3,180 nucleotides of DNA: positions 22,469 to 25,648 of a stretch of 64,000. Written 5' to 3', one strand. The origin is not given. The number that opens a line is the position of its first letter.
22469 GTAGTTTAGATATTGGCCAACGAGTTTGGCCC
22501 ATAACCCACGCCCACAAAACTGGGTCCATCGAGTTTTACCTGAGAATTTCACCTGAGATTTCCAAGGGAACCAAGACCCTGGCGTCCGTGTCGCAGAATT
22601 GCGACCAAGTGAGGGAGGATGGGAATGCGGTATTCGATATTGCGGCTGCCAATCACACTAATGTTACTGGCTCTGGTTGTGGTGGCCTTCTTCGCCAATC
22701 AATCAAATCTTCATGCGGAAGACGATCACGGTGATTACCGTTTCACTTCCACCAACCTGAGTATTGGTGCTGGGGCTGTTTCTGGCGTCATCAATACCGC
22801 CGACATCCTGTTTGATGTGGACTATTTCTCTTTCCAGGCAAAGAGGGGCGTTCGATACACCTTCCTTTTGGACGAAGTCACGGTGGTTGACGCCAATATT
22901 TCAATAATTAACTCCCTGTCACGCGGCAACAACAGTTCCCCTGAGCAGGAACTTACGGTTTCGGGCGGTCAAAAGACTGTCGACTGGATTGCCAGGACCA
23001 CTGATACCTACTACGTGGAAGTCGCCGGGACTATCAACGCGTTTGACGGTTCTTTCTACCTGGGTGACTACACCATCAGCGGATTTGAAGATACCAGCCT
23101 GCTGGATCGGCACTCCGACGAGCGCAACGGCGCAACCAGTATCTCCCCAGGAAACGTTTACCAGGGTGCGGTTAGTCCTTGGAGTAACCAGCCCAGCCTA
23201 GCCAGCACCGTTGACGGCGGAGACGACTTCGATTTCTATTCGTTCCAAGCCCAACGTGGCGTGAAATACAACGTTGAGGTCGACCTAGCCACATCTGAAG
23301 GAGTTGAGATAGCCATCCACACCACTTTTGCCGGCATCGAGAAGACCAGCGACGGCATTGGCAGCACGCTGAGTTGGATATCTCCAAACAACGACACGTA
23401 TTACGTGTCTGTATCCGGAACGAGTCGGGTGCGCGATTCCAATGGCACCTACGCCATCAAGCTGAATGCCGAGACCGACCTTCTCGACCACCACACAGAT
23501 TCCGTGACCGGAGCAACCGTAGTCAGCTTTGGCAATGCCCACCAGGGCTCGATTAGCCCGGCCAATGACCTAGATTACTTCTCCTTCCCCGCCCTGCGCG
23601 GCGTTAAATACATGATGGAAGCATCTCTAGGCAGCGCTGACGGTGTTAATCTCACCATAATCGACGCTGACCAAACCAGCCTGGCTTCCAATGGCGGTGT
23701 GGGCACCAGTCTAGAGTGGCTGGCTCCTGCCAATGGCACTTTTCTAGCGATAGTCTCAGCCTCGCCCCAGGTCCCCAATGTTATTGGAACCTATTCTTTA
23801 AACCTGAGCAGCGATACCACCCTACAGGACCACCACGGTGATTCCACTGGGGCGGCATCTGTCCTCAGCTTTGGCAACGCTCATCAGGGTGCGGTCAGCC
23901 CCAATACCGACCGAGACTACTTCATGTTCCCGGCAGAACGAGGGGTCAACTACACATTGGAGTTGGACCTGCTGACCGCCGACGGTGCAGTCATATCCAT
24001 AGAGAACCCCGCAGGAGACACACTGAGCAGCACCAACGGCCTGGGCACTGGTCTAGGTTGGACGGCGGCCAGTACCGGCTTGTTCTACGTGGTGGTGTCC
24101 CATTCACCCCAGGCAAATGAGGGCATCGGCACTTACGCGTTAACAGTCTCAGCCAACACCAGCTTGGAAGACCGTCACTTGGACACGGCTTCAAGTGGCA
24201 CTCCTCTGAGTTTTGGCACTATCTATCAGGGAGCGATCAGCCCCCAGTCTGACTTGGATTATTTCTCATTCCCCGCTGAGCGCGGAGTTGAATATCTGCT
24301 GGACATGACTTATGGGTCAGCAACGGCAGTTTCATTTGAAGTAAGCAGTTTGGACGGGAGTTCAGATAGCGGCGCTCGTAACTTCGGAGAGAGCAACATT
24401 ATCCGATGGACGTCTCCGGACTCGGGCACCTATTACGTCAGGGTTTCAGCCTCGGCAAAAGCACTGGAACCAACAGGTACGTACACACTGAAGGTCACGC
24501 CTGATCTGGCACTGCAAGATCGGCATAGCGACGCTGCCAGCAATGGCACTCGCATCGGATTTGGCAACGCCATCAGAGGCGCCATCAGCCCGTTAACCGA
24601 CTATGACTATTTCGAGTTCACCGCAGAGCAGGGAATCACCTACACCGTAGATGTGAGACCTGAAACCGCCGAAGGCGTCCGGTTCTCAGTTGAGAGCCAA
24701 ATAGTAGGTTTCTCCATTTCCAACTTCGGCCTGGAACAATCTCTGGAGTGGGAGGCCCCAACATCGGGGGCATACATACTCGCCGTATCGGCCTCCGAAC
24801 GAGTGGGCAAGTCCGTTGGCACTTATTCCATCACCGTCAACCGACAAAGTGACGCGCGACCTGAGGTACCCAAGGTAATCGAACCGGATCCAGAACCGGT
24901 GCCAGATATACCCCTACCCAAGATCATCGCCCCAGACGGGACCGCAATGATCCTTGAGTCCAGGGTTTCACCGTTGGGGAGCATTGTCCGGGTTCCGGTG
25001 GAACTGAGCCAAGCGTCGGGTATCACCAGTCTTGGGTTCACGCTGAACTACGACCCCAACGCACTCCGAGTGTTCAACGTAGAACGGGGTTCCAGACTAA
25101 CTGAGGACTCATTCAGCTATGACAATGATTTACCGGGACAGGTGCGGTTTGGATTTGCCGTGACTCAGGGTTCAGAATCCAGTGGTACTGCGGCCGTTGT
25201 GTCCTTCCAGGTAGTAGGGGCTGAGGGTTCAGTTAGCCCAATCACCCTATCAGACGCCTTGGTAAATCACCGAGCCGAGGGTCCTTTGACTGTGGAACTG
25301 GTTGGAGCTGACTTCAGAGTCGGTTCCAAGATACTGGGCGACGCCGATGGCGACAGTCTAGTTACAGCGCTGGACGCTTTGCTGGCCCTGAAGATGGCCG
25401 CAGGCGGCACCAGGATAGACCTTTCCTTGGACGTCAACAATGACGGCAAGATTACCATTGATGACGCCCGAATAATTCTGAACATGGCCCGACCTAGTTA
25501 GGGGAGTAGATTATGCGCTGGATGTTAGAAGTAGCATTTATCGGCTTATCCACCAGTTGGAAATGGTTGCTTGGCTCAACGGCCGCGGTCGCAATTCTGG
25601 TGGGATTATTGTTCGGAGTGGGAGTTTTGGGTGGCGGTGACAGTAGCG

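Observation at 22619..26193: Two-gene cohesin/dockerin surface module built around six PPC-like repeats, with no glycoside hydrolase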

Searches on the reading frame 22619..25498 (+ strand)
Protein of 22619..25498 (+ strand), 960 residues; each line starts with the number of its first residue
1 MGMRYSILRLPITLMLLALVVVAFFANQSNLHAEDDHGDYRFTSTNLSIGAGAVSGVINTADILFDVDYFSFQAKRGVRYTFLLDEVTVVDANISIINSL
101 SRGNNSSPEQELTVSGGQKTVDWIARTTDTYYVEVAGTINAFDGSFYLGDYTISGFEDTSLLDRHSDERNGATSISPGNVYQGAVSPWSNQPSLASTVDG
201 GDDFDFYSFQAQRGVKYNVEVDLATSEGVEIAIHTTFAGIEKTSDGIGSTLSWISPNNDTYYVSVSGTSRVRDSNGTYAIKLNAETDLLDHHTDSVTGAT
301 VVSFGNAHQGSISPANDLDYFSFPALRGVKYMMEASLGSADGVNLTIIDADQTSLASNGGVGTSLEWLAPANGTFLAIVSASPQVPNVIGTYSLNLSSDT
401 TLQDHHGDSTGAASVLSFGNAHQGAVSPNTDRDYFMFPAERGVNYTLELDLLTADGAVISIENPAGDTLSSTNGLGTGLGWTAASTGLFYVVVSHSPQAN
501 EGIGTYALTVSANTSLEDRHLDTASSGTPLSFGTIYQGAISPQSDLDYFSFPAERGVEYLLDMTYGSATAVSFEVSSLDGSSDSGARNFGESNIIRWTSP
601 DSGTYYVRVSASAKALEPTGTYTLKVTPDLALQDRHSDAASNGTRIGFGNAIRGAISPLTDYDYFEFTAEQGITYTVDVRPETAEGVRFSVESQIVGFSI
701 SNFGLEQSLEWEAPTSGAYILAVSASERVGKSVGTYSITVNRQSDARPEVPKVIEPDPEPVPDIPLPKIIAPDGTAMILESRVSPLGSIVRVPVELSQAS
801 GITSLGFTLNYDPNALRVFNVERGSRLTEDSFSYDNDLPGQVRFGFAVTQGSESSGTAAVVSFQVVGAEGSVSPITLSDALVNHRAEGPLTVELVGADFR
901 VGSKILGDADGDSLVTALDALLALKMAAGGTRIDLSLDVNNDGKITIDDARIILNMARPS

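Call 3: search_protein_families(library=pfam, proteins=[window:22619-25498:+], max_evalue=1)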
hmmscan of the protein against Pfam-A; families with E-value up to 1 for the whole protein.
window:22619-25498:+ (960 aa): 4 families
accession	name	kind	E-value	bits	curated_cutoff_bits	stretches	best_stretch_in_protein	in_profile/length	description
PF00963.24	Cohesin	-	2.1e-13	51.1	24.1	1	784-882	10-119/139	Cohesin domain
PF08884.16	Flagellin_D3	-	3e-05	24.8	24.2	1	253-287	30-65/91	Flagellin D3 domain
PF00404.24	Dockerin_1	-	0.0007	20.2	22.9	1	906-953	1-52/57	Dockerin type I domain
PF04151.21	PPC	-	0.0055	18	25.9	2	547-611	3-70/70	Bacterial pre-peptidase C-terminal domain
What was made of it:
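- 24944..25321 (+): Cohesin 1 (tail cohesin), type I-like. Pfam PF00963 at 51 bits (call 3).
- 25334..25498 (+): C-terminal dockerin with two EF-hand-like Ca loops and two helices, fused to cohesin 1 by about 6 residues. Pfam PF00404 at 20.2 bits against a cut-off of 22.9 (call 3).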

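Call 4: search_protein_families(library=ncbifam, proteins=[window:22619-25498:+], max_evalue=1)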
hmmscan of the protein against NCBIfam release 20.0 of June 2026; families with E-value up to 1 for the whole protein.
window:22619-25498:+ (960 aa): 1 family
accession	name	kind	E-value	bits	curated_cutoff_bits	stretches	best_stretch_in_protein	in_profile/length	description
TIGR04183.1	Por_Secre_tail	domain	0.054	13.5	23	0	564-612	14-61/72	T9SS type A sorting domain-containing protein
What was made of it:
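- On Cellulosome: No GH or CBM is present in the pair (calls 3, 4).
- Checked: No catalytic domain was found (calls 3, 4).
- Tried and rejected: I rejected the Pfam Flagellin_D3 hit (24.8 bits over 35 residues inside repeat R2) and the sub-threshold T9SS Por_Secre_tail hit as spurious overlaps with the beta-sandwich repeats (calls 3, 4).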

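Call 8: find_homologous_proteins(query=window:22619-25498:+)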
Query window:22619-25498:+ (960 aa): 157 proteins with E <= 0.001 among 8000 candidates; the best 120 are listed.
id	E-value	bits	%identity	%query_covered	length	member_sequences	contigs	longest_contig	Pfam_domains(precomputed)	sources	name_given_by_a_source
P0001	0.0e+0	2049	98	100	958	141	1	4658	PF00963.25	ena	-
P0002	0.0e+0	1788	84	100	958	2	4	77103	PF00963.25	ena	-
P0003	0.0e+0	1787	83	100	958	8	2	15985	PF04151.22,PF00404.25,PF00963.25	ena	-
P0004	0.0e+0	1721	80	100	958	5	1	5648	PF00963.25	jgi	-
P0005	0.0e+0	1699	80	100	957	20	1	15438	PF04151.22,PF00963.25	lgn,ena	-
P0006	0.0e+0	1667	78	100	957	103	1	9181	PF04151.22,PF00404.25,PF00963.25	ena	-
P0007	0.0e+0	1662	78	100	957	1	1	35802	PF04151.22,PF00963.25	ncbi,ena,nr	ncbi:MAG: hypothetical protein IH872_03045 [Chloroflexi bacterium]|nr:hypothetical protein [Chlorofl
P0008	0.0e+0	1660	78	100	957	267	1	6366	PF04151.22,PF00963.25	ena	-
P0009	0.0e+0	1659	78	98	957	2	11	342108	PF00963.25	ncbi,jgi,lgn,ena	-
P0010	0.0e+0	1653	77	98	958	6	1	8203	PF00963.25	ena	-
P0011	0.0e+0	1640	77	100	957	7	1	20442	PF04151.22,PF00963.25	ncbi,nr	ncbi:MAG: hypothetical protein IH873_04355 [Chloroflexi bacterium]|nr:hypothetical protein [Chlorofl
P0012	0.0e+0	1635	76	100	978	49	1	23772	PF00963.25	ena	-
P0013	0.0e+0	1633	76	100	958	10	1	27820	PF04151.22,PF00963.25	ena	-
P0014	0.0e+0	1632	76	100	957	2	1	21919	PF00963.25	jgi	jgi:hypothetical protein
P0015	0.0e+0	1629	76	100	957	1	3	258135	PF00963.25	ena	-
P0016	0.0e+0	1627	76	98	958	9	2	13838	PF00963.25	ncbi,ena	-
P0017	0.0e+0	1622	76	100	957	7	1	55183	PF00963.25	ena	-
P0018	0.0e+0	1612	75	100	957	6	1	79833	PF00963.25,PF08884.17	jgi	jgi:hypothetical protein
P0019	0.0e+0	1603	75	100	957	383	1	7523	PF00963.25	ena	-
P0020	0.0e+0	1597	75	100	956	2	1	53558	PF04151.22,PF00963.25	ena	-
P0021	0.0e+0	1590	75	100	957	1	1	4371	PF04151.22,PF00963.25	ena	-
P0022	0.0e+0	1563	74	100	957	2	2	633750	PF04151.22,PF00963.25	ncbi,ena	-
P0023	0.0e+0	1558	72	100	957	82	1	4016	PF00404.25,PF00963.25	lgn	-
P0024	0.0e+0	1540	72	100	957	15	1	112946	PF04151.22,PF00963.25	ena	-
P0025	0.0e+0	1508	71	100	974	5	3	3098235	PF00963.25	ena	-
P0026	0.0e+0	1488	70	100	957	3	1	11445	PF00963.25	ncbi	-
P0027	0.0e+0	1447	69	100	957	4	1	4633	PF00963.25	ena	-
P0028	0.0e+0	1418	40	97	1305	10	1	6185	PF04151.22,PF00963.25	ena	-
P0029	0.0e+0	1413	68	100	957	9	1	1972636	PF00963.25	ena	-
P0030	0.0e+0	1412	52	98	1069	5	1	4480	PF04151.22,PF00404.25,PF00963.25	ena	-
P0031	0.0e+0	1382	67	100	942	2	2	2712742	PF00963.25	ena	-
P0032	0.0e+0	1371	66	100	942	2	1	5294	PF04151.22,PF00963.25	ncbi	-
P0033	0.0e+0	1368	64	100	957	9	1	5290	PF00963.25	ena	-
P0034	0.0e+0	1367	67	100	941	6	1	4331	PF04151.22,PF00963.25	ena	-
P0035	0.0e+0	1364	64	100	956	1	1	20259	PF00963.25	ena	-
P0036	0.0e+0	1355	63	100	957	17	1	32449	PF00963.25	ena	-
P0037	0.0e+0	1350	66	100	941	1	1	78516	PF04151.22,PF00963.25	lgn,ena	-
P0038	0.0e+0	1324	64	100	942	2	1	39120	PF04151.22,PF00963.25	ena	-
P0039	0.0e+0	1285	63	100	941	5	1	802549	PF04151.22,PF00963.25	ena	-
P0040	0.0e+0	1271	62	99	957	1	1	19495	PF00963.25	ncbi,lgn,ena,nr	ncbi:MAG: cohesin domain-containing protein [Chloroflexi bacterium]|nr:cohesin domain-containing pro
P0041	0.0e+0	1270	62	96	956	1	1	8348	PF00404.25,PF00963.25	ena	-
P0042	0.0e+0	1267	61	99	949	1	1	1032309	PF00404.25,PF00963.25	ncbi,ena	-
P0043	0.0e+0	1267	63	93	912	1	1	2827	PF00963.25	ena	-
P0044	0.0e+0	1265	60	100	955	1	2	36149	PF00404.25,PF00963.25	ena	-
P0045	0.0e+0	1258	61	99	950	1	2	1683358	PF00404.25,PF00963.25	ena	-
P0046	0.0e+0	1252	60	100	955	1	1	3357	PF00404.25,PF00963.25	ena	-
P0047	0.0e+0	1244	60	99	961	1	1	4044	PF00404.25,PF00963.25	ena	-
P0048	0.0e+0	1230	77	75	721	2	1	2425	PF00963.25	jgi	jgi:hypothetical protein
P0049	0.0e+0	1200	58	97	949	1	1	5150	PF00404.25,PF00963.25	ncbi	-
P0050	0.0e+0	1178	40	97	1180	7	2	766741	PF04151.22,PF00963.25,PF08884.17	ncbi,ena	-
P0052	0.0e+0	1112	42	75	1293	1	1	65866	PF04151.22,PF00404.25,PF00963.25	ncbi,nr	ncbi:MAG: hypothetical protein BZY88_05020 [SAR202 cluster bacterium Io17-Chloro-G9]|nr:MAG: hypothe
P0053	0.0e+0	1110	40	97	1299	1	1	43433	PF00963.25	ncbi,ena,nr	ncbi:MAG: hypothetical protein BZY80_01560 [SAR202 cluster bacterium Io17-Chloro-G2]|nr:MAG: hypothe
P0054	0.0e+0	1105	41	96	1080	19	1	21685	PF04151.22,PF00963.25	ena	-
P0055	0.0e+0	1073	43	96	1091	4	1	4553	PF04151.22,PF00404.25,PF00963.25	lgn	-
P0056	0.0e+0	1066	42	96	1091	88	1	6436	PF00404.25,PF00963.25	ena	-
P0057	0.0e+0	1043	42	96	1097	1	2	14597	PF04151.22,PF00963.25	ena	-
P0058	0.0e+0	1037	37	93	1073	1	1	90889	PF04151.22,PF00404.25,PF00963.25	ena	-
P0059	0.0e+0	1036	41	96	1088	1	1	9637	PF00963.25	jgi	-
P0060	0.0e+0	1033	66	75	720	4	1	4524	PF00963.25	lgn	-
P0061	0.0e+0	1033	42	96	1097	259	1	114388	PF04151.22,PF00404.25,PF00963.25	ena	-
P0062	0.0e+0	1030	41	96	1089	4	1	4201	PF04151.22,PF00404.25,PF00963.25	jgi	-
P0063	0.0e+0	1020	39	99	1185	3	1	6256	PF04151.22,PF00963.25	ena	-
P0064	0.0e+0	1016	37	93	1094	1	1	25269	PF04151.22,PF00404.25,PF00963.25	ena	-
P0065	8.7e-298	1009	38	97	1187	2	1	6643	PF04151.22,PF00963.25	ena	-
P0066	1.9e-296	1004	40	99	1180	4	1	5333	PF04151.22,PF00963.25,PF08884.17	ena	-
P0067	2.6e-296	1004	40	99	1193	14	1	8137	PF04151.22,PF00963.25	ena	-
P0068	9.4e-296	1002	39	97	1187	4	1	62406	PF04151.22,PF00963.25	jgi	-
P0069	1.7e-295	1001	40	99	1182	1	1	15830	PF04151.22,PF00963.25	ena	-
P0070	2.3e-294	998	36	93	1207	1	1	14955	PF04151.22,PF00404.25,PF00963.25,PF08884.17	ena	-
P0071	3.5e-292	990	40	97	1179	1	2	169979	PF04151.22,PF00963.25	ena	-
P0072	1.2e-290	985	37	93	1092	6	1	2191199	PF04151.22,PF00404.25,PF00963.25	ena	-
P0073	7.3e-288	976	50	98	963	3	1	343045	PF04151.22,PF00404.25,PF00963.25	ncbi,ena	-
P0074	8.4e-288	976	42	98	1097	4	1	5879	PF04151.22,PF00404.25,PF00963.25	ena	-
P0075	4.1e-287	974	49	100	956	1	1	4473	PF00963.25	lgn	-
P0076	2.1e-286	971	39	97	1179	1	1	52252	PF04151.22,PF00963.25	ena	-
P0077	3.6e-285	967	48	100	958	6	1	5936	PF04151.22,PF00963.25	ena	-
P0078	3.9e-276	937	48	100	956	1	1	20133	PF00963.25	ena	-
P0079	1.0e-275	936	49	99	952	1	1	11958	PF00963.25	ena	-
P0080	1.2e-275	936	49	99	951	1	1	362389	PF04151.22,PF00963.25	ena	-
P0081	1.8e-275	935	48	99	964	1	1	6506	PF00404.25,PF00963.25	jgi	jgi:hypothetical protein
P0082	2.4e-275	935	48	99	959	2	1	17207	PF04151.22,PF00404.25,PF00963.25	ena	-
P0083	1.9e-274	932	47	99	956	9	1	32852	PF00404.25,PF00963.25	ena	-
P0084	1.2e-273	929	47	100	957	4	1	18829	PF00404.25,PF00963.25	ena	-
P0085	2.4e-272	925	47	100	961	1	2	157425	PF04151.22,PF00404.25,PF00963.25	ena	-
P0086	4.2e-271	921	48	99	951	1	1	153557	PF04151.22,PF00963.25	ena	-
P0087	1.0e-269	916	48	98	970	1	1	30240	PF04151.22,PF00404.25,PF00963.25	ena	-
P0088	5.4e-268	910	47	100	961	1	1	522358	PF04151.22,PF00404.25,PF00963.25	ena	-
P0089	8.3e-268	910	39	96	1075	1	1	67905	PF04151.22,PF00404.25,PF00963.25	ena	-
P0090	1.9e-267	908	47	98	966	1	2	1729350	PF04151.22,PF00404.25,PF00963.25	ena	-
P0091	3.4e-267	908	48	100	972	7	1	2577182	PF04151.22,PF00404.25,PF00963.25,PF08884.17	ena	-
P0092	2.2e-266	905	44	77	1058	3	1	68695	PF04151.22,PF00404.25,PF00963.25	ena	-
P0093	5.1e-265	900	47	98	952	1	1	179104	PF00404.25,PF00963.25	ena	-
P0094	1.2e-263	896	46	99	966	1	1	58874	PF04151.22,PF00404.25,PF00963.25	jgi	jgi:hypothetical protein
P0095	1.3e-262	892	46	99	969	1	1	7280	PF00963.25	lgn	-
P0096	1.1e-261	889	46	99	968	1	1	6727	PF00963.25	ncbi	-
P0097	6.7e-258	877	46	99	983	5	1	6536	PF00404.25,PF00963.25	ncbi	-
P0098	2.1e-257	875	46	98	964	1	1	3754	PF00404.25,PF00963.25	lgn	-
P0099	1.1e-256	873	45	96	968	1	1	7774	PF04151.22,PF00963.25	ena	-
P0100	1.2e-256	873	45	99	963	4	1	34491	PF00963.25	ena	-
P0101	3.6e-255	868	46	93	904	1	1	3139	PF00404.25,PF00963.25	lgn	-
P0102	1.3e-254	866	45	98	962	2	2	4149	PF00963.25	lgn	-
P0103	2.5e-253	862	46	100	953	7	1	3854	PF04151.22,PF00404.25,PF00963.25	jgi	jgi:hypothetical protein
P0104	4.0e-252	858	44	98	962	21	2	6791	PF00404.25,PF00963.25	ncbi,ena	-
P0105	2.7e-250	852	45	98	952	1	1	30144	PF04151.22,PF00404.25,PF00963.25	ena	-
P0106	8.3e-249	847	44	99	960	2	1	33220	PF00963.25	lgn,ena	-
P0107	3.7e-247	841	34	94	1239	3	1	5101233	PF04151.22,PF00404.25,PF00963.25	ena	-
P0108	6.5e-244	831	45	99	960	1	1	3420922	PF04151.22,PF00963.25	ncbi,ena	-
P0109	1.0e-240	820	37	93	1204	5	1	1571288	PF04151.22,PF00404.25,PF00963.25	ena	-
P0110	6.6e-239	814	37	93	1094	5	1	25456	PF04151.22,PF00404.25,PF00963.25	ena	-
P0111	2.6e-238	812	37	97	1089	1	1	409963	PF04151.22,PF00404.25,PF00963.25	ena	-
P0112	4.9e-238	811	37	97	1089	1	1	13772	PF04151.22,PF00404.25,PF00963.25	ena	-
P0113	5.0e-238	811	37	97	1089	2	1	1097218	PF04151.22,PF00404.25,PF00963.25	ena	-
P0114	7.0e-238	811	42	84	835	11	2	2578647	PF00963.25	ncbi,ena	-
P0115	1.3e-237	810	42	79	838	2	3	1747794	PF00963.25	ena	-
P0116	8.6e-236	804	37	97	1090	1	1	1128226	PF00404.25,PF00963.25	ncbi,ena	-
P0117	9.1e-236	804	42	84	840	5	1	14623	PF00404.25,PF00963.25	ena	-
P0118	2.5e-235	802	37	97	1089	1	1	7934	PF04151.22,PF00404.25,PF00963.25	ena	-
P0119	4.3e-235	801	37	97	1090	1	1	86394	PF04151.22,PF00404.25,PF00963.25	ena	-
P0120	1.9e-234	799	37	97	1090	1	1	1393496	PF04151.22,PF00404.25,PF00963.25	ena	-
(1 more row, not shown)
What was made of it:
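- On Dockerin type I (PF00404): Many orthologues carry a precomputed PF00404 hit (call 8).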

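Call 9: find_encoding_contigs(protein=window:22619-25498:+, flank=10000)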
Protein window:22619-25498:+ (960 aa): no gene with exactly this product is on record in the collection.
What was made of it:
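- Tried and rejected: Exact look-up of gene 1 found nothing on record (call 9).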

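Call 11: find_encoding_contigs(protein=P0107, flank=8000, max_places=2)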
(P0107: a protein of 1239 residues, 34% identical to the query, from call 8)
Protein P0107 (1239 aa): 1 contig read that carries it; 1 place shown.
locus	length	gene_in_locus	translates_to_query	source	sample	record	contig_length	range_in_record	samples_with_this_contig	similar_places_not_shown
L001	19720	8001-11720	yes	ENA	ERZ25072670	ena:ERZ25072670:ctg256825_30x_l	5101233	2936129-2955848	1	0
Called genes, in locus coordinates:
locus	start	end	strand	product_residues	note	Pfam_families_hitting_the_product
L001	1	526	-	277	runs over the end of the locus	PF00160:Pro_isomerase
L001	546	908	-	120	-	PF18480:DUF5615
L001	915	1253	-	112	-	-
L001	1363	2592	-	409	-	PF13485:Peptidase_MA_2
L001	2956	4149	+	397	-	PF00817:IMS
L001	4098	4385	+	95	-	-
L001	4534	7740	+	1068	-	PF02811:PHP, PF07733:DNA_pol3_alpha, PF17657:DNA_pol3_finger, PF14579:HHH_6, PF01336:tRNA_anti-codon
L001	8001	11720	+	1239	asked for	PF04151:PPC (faint), PF00963:Cohesin, PF00404:Dockerin_1 (weak)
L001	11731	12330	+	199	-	PF00963:Cohesin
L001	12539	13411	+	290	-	PF02739:5_3_exonuc_N, PF01367:5_3_exonuc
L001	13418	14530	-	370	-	PF00144:Beta-lactamase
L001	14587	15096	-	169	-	PF03352:Adenine_glyco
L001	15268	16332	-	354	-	PF00005:ABC_tran, PF08352:oligo_HPY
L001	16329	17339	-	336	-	PF00005:ABC_tran, PF13304:AAA_21 (faint), PF08352:oligo_HPY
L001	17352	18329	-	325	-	PF00528:BPD_transp_1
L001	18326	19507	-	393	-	PF19300:BPD_transp_1_N, PF00528:BPD_transp_1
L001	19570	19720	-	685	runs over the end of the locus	PF00496:SBP_bac_5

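Call 12: find_encoding_contigs(protein=P0053, flank=8000, max_places=2)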
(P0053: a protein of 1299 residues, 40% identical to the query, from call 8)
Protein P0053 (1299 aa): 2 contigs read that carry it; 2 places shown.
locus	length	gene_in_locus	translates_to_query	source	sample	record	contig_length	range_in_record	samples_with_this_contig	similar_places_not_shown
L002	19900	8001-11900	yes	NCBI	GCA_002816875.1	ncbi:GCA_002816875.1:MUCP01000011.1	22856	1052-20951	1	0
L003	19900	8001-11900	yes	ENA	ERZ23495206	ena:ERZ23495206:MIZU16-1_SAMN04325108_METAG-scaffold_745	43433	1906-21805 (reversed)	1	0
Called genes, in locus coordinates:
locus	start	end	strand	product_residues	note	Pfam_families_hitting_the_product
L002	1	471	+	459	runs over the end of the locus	PF00919:UPF0004, PF04055:Radical_SAM, PF01938:TRAM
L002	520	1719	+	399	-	PF02445:NadA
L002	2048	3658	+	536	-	PF00890:FAD_binding_2, PF01266:DAO (faint), PF07992:Pyr_redox_2 (faint), PF02910:Succ_DH_flav_C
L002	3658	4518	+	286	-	PF02749:QRPTase_N, PF01729:QRPTase_C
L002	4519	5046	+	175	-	PF04978:MST, PF12867:DinB_2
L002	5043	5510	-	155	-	PF02580:Tyr_Deacylase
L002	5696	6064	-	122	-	PF09723:Zn_ribbon_8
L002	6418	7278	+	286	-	PF23023:Anti-Pycsar_Apyc1, PF00753:Lactamase_B, PF12706:Lactamase_B_2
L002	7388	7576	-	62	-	PF01165:Ribosomal_S21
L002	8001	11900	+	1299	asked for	PF00963:Cohesin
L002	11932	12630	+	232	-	PF00963:Cohesin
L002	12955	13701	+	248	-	PF00588:SpoU_methylase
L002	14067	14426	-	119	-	-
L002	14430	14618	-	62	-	-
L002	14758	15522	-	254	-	PF04542:Sigma70_r2, PF13384:HTH_23 (faint), PF04539:Sigma70_r3 (weak), PF04545:Sigma70_r4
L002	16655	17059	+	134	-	-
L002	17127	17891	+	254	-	PF04542:Sigma70_r2, PF04539:Sigma70_r3, PF08281:Sigma70_r4_2 (weak), PF04545:Sigma70_r4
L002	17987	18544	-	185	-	PF02627:CMD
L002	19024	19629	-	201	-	PF00072:Response_reg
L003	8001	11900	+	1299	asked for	PF00963:Cohesin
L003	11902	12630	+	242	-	PF00963:Cohesin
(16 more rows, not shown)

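Call 13: find_encoding_contigs(protein=P0114, flank=8000, max_places=2)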
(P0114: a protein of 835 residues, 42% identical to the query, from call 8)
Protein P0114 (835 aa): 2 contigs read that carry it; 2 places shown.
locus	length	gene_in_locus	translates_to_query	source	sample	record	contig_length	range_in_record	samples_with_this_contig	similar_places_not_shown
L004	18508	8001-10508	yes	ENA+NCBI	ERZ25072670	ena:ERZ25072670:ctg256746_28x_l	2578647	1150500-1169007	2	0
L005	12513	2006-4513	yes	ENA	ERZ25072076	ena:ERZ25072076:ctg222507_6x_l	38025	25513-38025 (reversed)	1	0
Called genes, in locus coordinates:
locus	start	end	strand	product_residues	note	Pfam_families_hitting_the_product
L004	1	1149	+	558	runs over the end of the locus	PF01642:MM_CoA_mutase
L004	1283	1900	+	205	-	-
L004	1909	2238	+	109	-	-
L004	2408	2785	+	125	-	PF13650:Asp_protease_2 (weak), PF13975:gag-asp_proteas (weak)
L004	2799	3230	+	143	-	PF02310:B12-binding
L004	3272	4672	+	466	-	PF00501:AMP-binding, PF14535:AMP-binding_C_2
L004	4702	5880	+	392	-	PF02771:Acyl-CoA_dh_N, PF02770:Acyl-CoA_dh_M, PF00441:Acyl-CoA_dh_1, PF08028:Acyl-CoA_dh_2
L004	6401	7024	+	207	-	PF11376:DUF3179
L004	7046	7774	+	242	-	PF11376:DUF3179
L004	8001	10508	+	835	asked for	PF00963:Cohesin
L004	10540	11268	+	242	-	PF00963:Cohesin (weak)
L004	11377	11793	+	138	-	PF03928:HbpS-like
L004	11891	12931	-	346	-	PF02393:US22 (faint), PF06739:SBBP (faint), PF23500:DUF7133 (faint), PF24684:Vgb_lyase (faint), PF25021:TEN_NHL (faint), PF08450:SGL (weak), PF17170:DUF5128, PF01436:NHL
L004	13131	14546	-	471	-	PF08811:DUF1800, PF07624:PSD2 (weak)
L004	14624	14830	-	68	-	-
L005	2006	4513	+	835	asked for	PF00963:Cohesin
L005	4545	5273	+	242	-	PF00963:Cohesin (weak)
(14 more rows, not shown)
